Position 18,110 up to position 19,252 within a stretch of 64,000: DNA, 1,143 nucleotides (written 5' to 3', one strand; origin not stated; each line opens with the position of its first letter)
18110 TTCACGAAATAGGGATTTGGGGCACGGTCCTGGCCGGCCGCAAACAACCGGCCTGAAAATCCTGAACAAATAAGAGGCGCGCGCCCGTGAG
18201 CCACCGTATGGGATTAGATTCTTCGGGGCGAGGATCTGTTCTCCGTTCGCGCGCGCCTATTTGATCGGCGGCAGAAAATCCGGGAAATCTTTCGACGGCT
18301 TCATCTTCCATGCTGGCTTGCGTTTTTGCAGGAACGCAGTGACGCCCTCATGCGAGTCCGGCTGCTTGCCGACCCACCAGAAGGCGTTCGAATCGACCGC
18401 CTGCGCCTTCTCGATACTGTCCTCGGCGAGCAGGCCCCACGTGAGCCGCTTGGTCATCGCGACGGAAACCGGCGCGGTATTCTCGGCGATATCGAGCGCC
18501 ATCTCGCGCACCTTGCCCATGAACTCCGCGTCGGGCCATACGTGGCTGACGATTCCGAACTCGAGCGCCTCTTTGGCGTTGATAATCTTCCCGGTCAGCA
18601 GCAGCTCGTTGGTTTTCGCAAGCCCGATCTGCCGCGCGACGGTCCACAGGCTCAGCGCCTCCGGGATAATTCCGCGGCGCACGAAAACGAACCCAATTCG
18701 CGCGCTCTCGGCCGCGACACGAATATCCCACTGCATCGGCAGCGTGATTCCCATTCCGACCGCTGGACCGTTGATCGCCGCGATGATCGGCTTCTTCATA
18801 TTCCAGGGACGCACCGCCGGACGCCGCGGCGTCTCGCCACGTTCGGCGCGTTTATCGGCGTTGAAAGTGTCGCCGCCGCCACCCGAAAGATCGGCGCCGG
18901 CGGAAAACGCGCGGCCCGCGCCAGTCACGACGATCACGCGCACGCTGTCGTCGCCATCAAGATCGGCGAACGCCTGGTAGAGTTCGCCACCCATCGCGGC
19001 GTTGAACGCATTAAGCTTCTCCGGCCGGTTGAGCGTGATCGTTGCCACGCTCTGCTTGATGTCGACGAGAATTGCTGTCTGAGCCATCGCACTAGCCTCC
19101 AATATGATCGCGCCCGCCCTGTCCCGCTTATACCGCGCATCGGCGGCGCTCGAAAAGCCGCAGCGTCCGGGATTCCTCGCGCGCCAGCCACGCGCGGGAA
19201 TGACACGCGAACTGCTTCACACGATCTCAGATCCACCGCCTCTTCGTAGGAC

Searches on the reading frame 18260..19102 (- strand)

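Call 51: search_protein_families(library=pfam, proteins=[window:18260-19102:-], max_evalue=0.001)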
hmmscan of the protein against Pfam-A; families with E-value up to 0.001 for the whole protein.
window:18260-19102:- (281 aa): 2 families
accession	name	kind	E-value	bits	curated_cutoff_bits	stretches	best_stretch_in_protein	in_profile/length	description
PF00378.25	ECH_1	-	3.7e-57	194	27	1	15-266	2-249/251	Enoyl-CoA hydratase/isomerase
PF16113.10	ECH_2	-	1.1e-28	101.1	27.2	1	20-194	2-177/335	Enoyl-CoA hydratase/isomerase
